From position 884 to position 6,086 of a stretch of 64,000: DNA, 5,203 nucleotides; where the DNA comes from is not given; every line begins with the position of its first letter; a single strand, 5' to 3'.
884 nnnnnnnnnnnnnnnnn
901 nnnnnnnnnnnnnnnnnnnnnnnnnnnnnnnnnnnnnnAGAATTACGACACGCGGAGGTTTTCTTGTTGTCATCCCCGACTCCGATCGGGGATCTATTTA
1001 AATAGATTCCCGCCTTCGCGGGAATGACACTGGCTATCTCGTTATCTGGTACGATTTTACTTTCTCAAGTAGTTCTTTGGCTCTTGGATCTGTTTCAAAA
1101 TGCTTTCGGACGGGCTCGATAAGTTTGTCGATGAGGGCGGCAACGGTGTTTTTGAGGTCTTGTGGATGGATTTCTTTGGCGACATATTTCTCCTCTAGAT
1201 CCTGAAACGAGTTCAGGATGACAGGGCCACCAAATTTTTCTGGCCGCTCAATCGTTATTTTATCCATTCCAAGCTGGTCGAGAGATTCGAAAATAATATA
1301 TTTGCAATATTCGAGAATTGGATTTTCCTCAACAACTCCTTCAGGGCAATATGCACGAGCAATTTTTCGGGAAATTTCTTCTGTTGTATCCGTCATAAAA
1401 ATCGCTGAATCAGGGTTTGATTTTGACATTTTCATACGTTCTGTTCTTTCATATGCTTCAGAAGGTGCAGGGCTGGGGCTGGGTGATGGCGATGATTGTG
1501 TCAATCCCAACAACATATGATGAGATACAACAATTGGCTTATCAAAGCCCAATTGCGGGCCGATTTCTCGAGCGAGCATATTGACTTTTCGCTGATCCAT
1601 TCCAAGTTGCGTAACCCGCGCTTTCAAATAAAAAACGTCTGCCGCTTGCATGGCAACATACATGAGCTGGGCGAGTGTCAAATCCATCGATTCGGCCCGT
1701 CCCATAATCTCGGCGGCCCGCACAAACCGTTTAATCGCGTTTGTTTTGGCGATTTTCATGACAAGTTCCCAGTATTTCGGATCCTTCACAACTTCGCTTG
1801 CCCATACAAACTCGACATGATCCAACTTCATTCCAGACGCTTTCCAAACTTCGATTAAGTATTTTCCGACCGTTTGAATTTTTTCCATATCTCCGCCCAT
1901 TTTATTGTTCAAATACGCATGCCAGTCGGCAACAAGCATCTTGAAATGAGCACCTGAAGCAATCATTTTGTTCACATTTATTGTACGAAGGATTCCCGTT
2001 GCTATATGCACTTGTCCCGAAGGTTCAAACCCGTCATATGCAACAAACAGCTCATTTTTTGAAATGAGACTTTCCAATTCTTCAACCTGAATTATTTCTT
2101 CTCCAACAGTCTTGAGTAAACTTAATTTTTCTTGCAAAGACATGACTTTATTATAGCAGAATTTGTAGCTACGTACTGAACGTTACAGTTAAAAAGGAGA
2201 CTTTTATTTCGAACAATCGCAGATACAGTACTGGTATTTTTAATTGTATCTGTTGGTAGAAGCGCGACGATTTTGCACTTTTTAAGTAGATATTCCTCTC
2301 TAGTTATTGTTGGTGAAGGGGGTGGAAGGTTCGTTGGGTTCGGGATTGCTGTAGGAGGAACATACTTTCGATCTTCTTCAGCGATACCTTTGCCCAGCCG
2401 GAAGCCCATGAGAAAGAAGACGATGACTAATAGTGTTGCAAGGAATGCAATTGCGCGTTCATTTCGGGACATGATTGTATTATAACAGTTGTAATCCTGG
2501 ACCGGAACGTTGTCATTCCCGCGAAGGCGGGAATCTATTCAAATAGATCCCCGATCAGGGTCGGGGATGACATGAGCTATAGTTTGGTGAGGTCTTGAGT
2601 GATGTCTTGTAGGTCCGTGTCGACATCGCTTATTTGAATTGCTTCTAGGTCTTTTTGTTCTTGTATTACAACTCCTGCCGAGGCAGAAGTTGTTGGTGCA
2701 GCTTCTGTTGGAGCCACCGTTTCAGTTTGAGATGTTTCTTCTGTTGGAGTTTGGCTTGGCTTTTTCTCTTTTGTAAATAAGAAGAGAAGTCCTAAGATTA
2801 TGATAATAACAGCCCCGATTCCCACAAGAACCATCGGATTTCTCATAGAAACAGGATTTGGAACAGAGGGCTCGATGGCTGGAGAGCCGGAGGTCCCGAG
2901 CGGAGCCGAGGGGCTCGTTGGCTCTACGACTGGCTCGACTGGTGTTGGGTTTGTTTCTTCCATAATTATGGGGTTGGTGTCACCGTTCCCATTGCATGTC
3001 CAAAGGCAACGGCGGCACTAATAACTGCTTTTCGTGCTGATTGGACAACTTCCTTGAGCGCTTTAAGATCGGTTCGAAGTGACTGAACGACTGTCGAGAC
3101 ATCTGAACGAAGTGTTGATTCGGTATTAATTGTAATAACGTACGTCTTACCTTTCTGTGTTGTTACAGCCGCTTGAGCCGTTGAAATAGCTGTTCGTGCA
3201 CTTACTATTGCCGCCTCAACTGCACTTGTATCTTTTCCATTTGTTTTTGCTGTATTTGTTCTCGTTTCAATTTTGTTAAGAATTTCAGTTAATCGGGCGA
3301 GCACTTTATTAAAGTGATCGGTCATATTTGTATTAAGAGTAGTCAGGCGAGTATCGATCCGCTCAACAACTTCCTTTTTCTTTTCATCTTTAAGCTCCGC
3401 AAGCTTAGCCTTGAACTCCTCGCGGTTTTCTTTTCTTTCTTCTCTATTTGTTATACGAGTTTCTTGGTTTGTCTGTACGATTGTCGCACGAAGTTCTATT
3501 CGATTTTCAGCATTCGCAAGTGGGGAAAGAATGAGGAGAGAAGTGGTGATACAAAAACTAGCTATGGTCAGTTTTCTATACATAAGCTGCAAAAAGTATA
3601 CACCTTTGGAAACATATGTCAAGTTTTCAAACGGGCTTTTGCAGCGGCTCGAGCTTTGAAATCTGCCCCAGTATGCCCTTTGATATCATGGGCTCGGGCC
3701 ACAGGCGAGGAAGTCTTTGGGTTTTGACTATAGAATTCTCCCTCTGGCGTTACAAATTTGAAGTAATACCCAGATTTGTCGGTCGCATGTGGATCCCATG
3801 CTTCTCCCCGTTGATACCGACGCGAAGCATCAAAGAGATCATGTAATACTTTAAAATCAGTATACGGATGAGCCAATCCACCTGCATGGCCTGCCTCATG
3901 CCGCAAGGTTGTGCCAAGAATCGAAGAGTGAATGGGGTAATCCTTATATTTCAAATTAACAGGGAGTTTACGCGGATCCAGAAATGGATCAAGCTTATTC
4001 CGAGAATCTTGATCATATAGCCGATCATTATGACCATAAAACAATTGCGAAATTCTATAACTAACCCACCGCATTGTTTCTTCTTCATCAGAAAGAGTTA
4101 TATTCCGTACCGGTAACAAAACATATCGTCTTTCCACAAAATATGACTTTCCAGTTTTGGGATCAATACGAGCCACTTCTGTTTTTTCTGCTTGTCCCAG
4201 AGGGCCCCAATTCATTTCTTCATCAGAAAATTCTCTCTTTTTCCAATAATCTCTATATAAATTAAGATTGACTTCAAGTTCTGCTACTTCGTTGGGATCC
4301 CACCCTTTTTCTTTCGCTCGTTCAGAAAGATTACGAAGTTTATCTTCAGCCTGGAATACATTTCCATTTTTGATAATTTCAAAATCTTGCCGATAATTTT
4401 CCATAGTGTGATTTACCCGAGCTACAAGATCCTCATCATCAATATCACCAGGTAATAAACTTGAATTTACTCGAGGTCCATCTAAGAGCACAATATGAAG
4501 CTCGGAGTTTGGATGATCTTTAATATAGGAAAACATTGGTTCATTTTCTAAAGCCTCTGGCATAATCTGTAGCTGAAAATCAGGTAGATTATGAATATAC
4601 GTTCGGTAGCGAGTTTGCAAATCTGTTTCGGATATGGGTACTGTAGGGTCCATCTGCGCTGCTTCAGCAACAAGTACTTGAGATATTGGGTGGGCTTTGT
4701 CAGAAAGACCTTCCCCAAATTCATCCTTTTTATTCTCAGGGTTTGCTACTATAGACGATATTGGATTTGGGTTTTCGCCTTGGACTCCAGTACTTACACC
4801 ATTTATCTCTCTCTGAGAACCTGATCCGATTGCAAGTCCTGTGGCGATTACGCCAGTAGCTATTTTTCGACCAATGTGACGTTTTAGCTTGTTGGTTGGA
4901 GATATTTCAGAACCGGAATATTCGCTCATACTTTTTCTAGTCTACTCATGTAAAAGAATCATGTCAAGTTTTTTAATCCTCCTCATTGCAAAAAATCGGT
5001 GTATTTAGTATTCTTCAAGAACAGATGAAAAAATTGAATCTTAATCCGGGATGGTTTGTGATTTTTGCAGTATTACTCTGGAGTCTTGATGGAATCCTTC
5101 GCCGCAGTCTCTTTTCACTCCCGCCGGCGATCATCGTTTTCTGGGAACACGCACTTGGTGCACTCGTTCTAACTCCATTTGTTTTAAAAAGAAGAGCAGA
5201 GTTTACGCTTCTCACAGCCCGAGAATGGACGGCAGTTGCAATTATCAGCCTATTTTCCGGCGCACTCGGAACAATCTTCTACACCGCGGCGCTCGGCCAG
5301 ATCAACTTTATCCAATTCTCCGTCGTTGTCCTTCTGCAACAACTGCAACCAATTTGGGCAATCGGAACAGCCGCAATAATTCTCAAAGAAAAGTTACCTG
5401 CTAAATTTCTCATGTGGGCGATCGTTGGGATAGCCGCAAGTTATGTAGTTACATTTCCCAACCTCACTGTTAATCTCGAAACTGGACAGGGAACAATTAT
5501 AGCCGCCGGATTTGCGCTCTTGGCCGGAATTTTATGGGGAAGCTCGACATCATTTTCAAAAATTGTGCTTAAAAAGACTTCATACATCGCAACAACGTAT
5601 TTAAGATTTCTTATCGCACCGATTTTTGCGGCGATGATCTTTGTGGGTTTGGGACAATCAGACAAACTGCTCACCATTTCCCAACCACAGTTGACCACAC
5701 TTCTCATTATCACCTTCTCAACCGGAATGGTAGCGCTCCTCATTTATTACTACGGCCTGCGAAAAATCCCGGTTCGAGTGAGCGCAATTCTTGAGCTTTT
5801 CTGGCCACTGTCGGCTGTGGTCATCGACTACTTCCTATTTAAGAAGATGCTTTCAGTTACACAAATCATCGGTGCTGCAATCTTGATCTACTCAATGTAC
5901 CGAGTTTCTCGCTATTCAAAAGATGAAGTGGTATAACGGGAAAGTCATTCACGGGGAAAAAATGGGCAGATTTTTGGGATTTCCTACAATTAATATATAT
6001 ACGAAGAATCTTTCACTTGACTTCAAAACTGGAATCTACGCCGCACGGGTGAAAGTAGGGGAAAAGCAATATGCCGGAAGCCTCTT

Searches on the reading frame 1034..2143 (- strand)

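Call 54: search_protein_families(library=pfam, proteins=[window:1034-2143:-], max_evalue=0.001)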
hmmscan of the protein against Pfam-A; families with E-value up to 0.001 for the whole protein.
window:1034-2143:- (369 aa): 1 family
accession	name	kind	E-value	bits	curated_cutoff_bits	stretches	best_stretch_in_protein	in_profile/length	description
PF00579.31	tRNA-synt_1b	-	7.5e-50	170.3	21.1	1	30-341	3-290/292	tRNA synthetases class I (W and Y)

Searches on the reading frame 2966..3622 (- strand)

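Call 54: search_protein_families(library=pfam, proteins=[window:2966-3622:-], max_evalue=0.001)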
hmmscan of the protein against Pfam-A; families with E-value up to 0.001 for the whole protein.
window:2966-3622:- (218 aa): 1 family
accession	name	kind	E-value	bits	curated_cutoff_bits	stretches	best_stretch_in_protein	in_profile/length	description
PF03879.20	Cgr1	-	0.00056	20.7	32.5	1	49-92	25-68/108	Cgr1 family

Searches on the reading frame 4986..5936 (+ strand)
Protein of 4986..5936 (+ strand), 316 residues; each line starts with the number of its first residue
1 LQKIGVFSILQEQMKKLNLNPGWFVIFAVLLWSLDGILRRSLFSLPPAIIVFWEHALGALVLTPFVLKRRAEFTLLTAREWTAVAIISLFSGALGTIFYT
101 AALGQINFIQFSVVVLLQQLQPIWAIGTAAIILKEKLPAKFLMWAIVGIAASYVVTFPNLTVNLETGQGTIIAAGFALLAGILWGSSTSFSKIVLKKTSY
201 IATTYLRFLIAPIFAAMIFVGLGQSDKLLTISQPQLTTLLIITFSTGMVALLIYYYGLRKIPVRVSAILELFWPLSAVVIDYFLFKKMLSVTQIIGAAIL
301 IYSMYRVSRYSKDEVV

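Call 54: search_protein_families(library=pfam, proteins=[window:4986-5936:+], max_evalue=0.001)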
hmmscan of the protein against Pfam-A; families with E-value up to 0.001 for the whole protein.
window:4986-5936:+ (316 aa): 1 family
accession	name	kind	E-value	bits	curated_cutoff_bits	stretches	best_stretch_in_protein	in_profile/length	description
PF00892.27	EamA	-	6.4e-27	94.9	28.2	2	173-305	3-131/135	EamA-like transporter family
